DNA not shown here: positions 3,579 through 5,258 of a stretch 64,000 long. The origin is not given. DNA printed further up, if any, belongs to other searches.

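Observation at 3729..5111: ArcD-like arginine:ornithine antiporter gene with no adjacent arginine deiminase pathway genes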

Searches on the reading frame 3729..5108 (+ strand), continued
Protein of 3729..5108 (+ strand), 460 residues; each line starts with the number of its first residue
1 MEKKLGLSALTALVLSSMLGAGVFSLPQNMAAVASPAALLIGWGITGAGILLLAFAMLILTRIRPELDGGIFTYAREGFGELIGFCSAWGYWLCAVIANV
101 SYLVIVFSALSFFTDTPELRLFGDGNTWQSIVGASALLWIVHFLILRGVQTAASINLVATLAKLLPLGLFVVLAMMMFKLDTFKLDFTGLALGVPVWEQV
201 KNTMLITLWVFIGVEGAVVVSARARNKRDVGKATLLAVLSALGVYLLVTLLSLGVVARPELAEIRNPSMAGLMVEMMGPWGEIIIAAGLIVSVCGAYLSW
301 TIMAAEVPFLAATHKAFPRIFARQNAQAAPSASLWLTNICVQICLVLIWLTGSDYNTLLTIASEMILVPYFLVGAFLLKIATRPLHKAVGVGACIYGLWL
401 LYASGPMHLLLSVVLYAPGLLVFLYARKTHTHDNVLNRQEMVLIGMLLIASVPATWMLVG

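Call 66: profile_search(protein=L007:6105-6980:+)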
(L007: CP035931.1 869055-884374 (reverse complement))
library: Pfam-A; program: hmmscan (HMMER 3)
A. the first sequence (292 residues): domains with independent E <= 10: 2; with E <= 0.001: 1
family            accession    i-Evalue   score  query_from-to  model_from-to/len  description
S-methyl_trans    PF02574.22    6.2e-57   194.1       3-288         2-281/283  Homocysteine S-methyltransferase
EIF_2_alpha       PF07541.17       0.58    10.6      66-104        66-105/114  Eukaryotic translation initiation factor 2 alpha subunit

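Call 68: find_homologous_proteins(query=L058:10001-11413:+, max_evalue=1e-50)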
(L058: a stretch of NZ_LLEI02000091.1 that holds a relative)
Query L058:10001-11413:+ (471 aa): 7625 proteins with E <= 1e-50 among 8000 candidates; the best 120 are listed.
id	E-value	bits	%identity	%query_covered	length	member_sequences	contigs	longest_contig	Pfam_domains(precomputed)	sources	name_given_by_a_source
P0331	1.9e-292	988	95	100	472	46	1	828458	PF13520.13,PF00324.28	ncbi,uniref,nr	ncbi:basic amino acid/polyamine antiporter [Vibrio europaeus]|uniref:basic amino acid/polyamine anti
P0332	1.9e-279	945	90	100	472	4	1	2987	PF13520.13,PF00324.28,PF03222.20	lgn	-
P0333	9.2e-277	936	89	100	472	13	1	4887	PF13520.13,PF00324.28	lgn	-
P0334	4.6e-276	934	89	100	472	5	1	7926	PF13520.13,PF00324.28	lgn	-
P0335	1.4e-275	932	90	100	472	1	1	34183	PF13520.13,PF00324.28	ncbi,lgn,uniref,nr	ncbi:basic amino acid/polyamine antiporter [Vibrio sp. Hep-1b-8]|uniref:basic amino acid/polyamine a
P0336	4.5e-275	931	90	100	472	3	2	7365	PF13520.13,PF00324.28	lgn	-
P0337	4.6e-275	931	90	100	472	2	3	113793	PF13520.13,PF00324.28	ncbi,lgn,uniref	ncbi:basic amino acid/polyamine antiporter [Vibrio sp. M260112]|uniref:basic amino acid/polyamine an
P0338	5.6e-275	930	90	100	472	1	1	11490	PF13520.13,PF00324.28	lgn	-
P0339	6.4e-275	930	90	100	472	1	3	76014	PF13520.13,PF00324.28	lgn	-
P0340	7.3e-275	930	90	100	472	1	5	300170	PF13520.13,PF00324.28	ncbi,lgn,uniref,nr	ncbi:basic amino acid/polyamine antiporter [Vibrio sinaloensis]|uniref:basic amino acid/polyamine an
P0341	8.6e-275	930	90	100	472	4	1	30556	PF13520.13,PF00324.28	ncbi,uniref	ncbi:basic amino acid/polyamine antiporter [Vibrio sp. M250220]|uniref:basic amino acid/polyamine an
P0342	4.4e-274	927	89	100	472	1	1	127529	PF13520.13,PF00324.28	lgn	-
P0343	9.8e-274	926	89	100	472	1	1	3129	PF13520.13,PF00324.28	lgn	-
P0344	1.2e-273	926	90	100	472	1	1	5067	PF13520.13,PF00324.28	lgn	-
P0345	3.3e-273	925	89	100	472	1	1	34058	PF13520.13,PF00324.28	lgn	-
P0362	3.5e-241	819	79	99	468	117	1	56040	PF13520.13,PF00324.28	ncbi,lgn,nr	ncbi:basic amino acid/polyamine antiporter [Vibrio fluvialis]|nr:basic amino acid/polyamine antiport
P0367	9.1e-234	795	78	99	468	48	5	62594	PF13520.13,PF00324.28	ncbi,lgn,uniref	ncbi:basic amino acid/polyamine antiporter [Vibrio metschnikovii]|uniref:basic amino acid/polyamine 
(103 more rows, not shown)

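Call 69: find_encoding_contigs(protein=P0362, flank=9000, max_places=2)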
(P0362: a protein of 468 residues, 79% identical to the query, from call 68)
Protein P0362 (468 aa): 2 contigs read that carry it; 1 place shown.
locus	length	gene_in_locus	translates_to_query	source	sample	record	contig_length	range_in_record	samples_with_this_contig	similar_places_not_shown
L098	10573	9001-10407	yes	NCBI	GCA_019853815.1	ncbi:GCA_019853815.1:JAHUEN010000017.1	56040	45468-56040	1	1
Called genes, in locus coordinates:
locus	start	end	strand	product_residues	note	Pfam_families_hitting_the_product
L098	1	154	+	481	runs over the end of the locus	PF01523:PmbA_TldD_1st, PF19290:PmbA_TldD_2nd, PF19289:PmbA_TldD_3rd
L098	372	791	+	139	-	PF06877:RraB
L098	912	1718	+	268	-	PF22666:Glyco_hydro_2_N2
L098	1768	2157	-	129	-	PF09834:DUF2061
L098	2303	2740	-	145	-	PF00582:Usp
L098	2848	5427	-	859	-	PF06808:DctM, PF11874:DUF3394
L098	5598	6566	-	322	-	PF16868:NMT1_3, PF09084:NMT1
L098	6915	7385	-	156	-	PF01316:Arg_repressor, PF02863:Arg_repressor_C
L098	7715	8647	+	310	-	PF00056:Ldh_1_N, PF02866:Ldh_1_C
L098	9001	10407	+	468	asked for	PF00324:AA_permease, PF13520:AA_permease_2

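Call 70: find_encoding_contigs(protein=P0367, flank=10000, max_places=2)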
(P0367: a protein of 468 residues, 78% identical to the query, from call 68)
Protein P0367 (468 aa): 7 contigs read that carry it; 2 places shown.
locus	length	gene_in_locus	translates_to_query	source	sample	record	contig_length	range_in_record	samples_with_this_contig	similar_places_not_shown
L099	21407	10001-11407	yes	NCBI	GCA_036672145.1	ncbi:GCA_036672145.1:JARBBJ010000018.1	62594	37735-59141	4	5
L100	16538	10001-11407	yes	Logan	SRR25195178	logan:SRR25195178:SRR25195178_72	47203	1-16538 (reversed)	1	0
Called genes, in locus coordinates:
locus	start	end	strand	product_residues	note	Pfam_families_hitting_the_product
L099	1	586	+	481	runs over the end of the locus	PF01523:PmbA_TldD_1st, PF19290:PmbA_TldD_2nd, PF19289:PmbA_TldD_3rd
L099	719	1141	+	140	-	PF06877:RraB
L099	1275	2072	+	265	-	PF22666:Glyco_hydro_2_N2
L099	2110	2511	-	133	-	PF09834:DUF2061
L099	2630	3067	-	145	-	PF00582:Usp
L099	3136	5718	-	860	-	PF06808:DctM, PF11874:DUF3394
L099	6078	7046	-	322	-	PF16868:NMT1_3, PF09084:NMT1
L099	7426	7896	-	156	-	PF01316:Arg_repressor, PF02863:Arg_repressor_C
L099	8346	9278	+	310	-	PF00056:Ldh_1_N, PF02866:Ldh_1_C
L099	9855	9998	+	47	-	-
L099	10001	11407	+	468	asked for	PF00324:AA_permease, PF13520:AA_permease_2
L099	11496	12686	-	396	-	PF00348:polyprenyl_synt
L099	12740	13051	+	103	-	PF00829:Ribosomal_L21p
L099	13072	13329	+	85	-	PF01016:Ribosomal_L27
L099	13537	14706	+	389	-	PF01018:GTP1_OBG, PF01926:MMR_HSR1, PF02421:FeoB_N (weak)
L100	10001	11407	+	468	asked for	PF00324:AA_permease, PF13520:AA_permease_2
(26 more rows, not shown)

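Call 76: get_annotated_region(hit=H44, flank=4000)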
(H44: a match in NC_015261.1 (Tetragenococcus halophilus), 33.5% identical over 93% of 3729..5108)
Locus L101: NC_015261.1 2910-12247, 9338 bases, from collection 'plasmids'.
description: Tetragenococcus halophilus plasmid pHDC-RI, complete sequence
organism: Tetragenococcus halophilus (NCBI taxid 51669)
taxonomy: Bacteria; Bacillota; Bacilli; Lactobacillales; Enterococcaceae; Tetragenococcus; Tetragenococcus halophilus
host: -; source: -; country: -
typing (MOB-suite, as given by PLSDB): mobilizable; replicon rep_cluster_1618; relaxase MOBQ
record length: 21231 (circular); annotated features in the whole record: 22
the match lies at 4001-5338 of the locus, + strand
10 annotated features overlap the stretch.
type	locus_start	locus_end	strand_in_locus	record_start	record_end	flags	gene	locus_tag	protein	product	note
CDS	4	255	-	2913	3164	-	-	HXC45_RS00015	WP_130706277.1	hypothetical protein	-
CDS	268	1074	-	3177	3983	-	-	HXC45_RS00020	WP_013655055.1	ParA family protein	-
CDS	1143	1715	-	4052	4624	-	-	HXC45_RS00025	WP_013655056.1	recombinase family protein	GO:0006310 - DNA recombination [Evidence IEA]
CDS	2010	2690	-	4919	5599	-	-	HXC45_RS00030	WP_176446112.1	IS6-like element IS1216 family transposase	GO:0006313 - DNA transposition [Evidence IEA]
CDS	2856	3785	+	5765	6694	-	-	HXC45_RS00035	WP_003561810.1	IS30-like element ISLpl1 family transposase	GO:0006313 - DNA transposition [Evidence IEA]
CDS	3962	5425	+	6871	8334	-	hdcC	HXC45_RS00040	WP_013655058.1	histidine-histamine antiporter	-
CDS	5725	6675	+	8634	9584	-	hdcA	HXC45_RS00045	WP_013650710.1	histidine decarboxylase, pyruvoyl type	GO:0006547 - histidine metabolic process [Evidence IEA]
CDS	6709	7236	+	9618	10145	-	hdcB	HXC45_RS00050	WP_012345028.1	histidine decarboxylase maturation protein HdcB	GO:0006547 - histidine metabolic process [Evidence IEA]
CDS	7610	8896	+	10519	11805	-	hisS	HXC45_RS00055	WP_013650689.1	histidine--tRNA ligase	GO:0006427 - histidyl-tRNA aminoacylation [Evidence IEA]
CDS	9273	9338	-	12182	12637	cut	tnpA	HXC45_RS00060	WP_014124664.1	IS200/IS605 family transposase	-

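Call 77: get_annotated_region(hit=H38, flank=5000)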
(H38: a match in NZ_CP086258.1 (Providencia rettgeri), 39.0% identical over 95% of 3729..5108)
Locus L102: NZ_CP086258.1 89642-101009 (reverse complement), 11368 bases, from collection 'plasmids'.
description: Providencia rettgeri strain KM4 plasmid unnamed, complete sequence
organism: Providencia rettgeri (NCBI taxid 587)
taxonomy: Bacteria; Pseudomonadota; Gammaproteobacteria; Enterobacterales; Morganellaceae; Providencia; Providencia rettgeri
host: -; source: cell culture,Penaeus japonicus; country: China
typing (MOB-suite, as given by PLSDB): non-mobilizable; replicon rep_cluster_1220
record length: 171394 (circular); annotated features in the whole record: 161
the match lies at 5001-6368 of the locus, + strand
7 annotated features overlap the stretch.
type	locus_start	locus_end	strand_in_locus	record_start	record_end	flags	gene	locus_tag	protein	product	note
CDS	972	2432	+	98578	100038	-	-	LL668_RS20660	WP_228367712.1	basic amino acid/polyamine antiporter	GO:0015837 - amine transport [Evidence IEA]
CDS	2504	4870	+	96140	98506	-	-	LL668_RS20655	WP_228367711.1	Orn/Lys/Arg decarboxylase N-terminal domain-containing protein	-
CDS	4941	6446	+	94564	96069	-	-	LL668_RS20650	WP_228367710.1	basic amino acid/polyamine antiporter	GO:0015837 - amine transport [Evidence IEA]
CDS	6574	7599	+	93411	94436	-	-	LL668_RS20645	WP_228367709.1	hypothetical protein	-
CDS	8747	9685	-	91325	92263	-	-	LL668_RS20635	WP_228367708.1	hypothetical protein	-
CDS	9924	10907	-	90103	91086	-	-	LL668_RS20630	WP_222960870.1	ParB family protein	-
CDS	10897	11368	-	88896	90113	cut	-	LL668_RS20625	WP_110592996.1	AAA family ATPase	-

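Call 83: predict_structure(alignment_id=A1)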
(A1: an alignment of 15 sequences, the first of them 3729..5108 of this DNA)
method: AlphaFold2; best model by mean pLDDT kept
length: 460 residues; sequences in the alignment: 15
mean_pLDDT: 86.5   pTM: 0.86
mean pLDDT of the five models: 86.5, 84.5, 84.3, 84.3, 83.0
residues with pLDDT >= 90: 214; 70-90: 217; 50-70: 28; < 50: 1
segments of 3 or more residues with pLDDT < 50: none
pLDDT, mean of each block of 10 residues (from residue 1): 81 91 83 81 90 94 89 92 92 91 89 83 86 93 91 91 91 88 69 78 75 84 92 93 90 73 64 85 88 92 93 92 92 93 90 77 83 94 96 90 78 86 91 78 86 79
secondary structure, 60 per line:
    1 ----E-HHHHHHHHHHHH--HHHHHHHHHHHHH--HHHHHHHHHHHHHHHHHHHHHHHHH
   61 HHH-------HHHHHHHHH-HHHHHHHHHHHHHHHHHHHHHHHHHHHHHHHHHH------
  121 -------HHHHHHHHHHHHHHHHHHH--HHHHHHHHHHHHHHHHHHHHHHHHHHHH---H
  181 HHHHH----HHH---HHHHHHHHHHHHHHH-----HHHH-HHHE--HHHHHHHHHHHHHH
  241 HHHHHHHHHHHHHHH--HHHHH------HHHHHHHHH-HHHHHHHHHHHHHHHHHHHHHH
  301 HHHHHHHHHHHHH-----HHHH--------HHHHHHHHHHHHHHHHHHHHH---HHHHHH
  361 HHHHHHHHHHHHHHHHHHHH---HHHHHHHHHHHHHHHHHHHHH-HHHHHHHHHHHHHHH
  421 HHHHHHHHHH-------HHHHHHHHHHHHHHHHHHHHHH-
elements in order: H7-18 H21-33 H36-63 H71-79 H81-114 H128-146 H149-176 H180-185 H196-210 H216-219 H227-255 H258-262 H269-277 H279-313 H319-322 H331-351 H355-380 H384-404 H406-430 H438-459

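Call 85: fold_search(model_id=the predicted structure, library=pdb)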
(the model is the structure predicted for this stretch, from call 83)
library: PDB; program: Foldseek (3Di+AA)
matches with E <= 10: 674; with E <= 0.001: 304
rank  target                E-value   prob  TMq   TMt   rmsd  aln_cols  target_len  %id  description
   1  5j4n_B                4.0e-20  1.00  0.83  0.87   3.0       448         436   26  Crystal structure of the L-arginine/agmatine antiporter AdiC in complex with agmatine at 2.6 Angstroem resolution (released 2016-08-31)
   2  5j4i_A                1.5e-19  1.00  0.84  0.88   2.8       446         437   27  Crystal Structure of the L-arginine/agmatine antiporter from E. coli at 2.2 Angstroem resolution (released 2016-08-31)
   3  3ob6_B                5.9e-19  1.00  0.84  0.89   2.8       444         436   27  Structure of AdiC(N101A) in the open-to-out Arg+ bound conformation (released 2011-03-16)
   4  3ob6_A                1.0e-18  1.00  0.84  0.89   2.7       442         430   27  Structure of AdiC(N101A) in the open-to-out Arg+ bound conformation (released 2011-03-16)
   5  3l1l                  2.5e-17  1.00  0.80  0.86   3.4       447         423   27  Structure of Arg-bound Escherichia coli AdiC (released 2010-02-02)
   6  3ncy_B                7.9e-15  1.00  0.76  0.83   4.1       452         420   26  X-ray crystal structure of an arginine agmatine antiporter (AdiC) in complex with a Fab fragment (released 2010-08-18)
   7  9h76_A                9.4e-15  1.00  0.75  0.80   3.8       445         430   20  Bacterial LAT transporter BASC in complex with L-Ala and NB53 (released 2025-01-01)
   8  3lrb_A                1.2e-14  1.00  0.78  0.87   3.3       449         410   26  Structure of E. coli AdiC (released 2010-02-23)
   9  3ncy_C                1.6e-14  1.00  0.76  0.82   3.6       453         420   26  X-ray crystal structure of an arginine agmatine antiporter (AdiC) in complex with a Fab fragment (released 2010-08-18)
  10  3ncy_A                1.9e-14  1.00  0.76  0.83   4.1       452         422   26  X-ray crystal structure of an arginine agmatine antiporter (AdiC) in complex with a Fab fragment (released 2010-08-18)
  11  6f2g_A                2.2e-14  1.00  0.73  0.78   4.0       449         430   20  Bacterial asc transporter crystal structure in open to in conformation (released 2019-04-24)
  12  3ncy_D                2.6e-14  1.00  0.77  0.84   3.6       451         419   27  X-ray crystal structure of an arginine agmatine antiporter (AdiC) in complex with a Fab fragment (released 2010-08-18)
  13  6f34_A                2.5e-13  1.00  0.76  0.76   4.0       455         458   19  Crystal structure of a bacterial cationic amino acid transporter (CAT) homologue bound to Arginine. (released 2018-02-14)
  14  6f2w_A                3.1e-13  1.00  0.73  0.77   3.9       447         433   19  Bacterial asc transporter crystal structure in open to in conformation (released 2019-04-24)
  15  5oqt_A                2.3e-12  1.00  0.75  0.76   4.2       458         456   19  Crystal structure of a bacterial cationic amino acid transporter (CAT) homologue (released 2018-02-14)
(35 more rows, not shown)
